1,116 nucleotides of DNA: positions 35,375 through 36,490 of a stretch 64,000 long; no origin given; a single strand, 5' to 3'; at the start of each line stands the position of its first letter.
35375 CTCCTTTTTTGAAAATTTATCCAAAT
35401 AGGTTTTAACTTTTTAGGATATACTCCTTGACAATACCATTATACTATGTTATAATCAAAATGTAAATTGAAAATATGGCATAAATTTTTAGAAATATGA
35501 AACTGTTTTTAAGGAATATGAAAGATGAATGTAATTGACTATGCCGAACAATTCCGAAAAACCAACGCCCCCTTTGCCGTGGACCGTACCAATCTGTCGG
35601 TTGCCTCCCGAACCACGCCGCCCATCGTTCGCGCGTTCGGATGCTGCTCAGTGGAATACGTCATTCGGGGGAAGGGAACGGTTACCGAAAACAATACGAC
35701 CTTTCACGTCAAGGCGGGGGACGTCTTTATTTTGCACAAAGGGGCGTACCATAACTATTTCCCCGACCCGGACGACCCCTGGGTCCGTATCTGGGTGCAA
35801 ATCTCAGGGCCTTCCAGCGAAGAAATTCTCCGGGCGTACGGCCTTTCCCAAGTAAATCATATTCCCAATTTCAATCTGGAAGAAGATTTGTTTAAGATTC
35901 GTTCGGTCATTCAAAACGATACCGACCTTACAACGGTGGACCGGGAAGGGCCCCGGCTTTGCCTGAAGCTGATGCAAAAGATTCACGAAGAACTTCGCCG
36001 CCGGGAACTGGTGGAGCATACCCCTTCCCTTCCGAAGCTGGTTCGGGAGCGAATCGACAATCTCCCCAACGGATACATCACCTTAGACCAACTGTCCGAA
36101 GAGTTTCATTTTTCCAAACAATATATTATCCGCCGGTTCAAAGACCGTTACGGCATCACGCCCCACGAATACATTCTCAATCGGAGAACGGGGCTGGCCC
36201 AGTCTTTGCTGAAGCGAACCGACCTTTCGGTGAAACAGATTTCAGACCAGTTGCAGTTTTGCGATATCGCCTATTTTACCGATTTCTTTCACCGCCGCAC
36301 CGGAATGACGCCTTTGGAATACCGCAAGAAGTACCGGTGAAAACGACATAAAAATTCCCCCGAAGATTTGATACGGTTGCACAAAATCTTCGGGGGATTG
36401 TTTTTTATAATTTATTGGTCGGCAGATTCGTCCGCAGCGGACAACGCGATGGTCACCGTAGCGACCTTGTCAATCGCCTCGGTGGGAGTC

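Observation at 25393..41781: Four consecutive giant secreted proteins share one unassigned C-terminal domain (candidate surface-retention or sorting module)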

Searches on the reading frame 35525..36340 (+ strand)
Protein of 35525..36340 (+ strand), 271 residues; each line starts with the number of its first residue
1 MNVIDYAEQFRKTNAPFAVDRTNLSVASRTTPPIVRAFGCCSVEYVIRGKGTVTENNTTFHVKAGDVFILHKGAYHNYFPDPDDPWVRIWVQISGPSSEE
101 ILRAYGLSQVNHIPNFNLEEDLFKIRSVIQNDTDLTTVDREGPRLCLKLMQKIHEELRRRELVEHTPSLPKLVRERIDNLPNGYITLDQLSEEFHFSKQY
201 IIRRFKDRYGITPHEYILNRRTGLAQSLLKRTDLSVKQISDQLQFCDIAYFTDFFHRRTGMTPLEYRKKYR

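Call 44: search_protein_families(library=pfam, proteins=[window:35525-36340:+], max_evalue=0.00001)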
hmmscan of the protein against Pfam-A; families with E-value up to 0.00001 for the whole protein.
window:35525-36340:+ (271 aa): 3 families
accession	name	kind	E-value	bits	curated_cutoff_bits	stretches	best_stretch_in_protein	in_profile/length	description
PF12833.13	HTH_18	-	9.5e-21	74.3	33.6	1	190-268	1-79/80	Helix-turn-helix domain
PF00165.29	HTH_AraC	-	4.6e-19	68.5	26.6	2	232-268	7-42/42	Bacterial regulatory helix-turn-helix proteins, AraC family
PF02311.25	AraC_binding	-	3.2e-12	46.8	21.1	1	45-112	28-95/135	AraC-like ligand binding domain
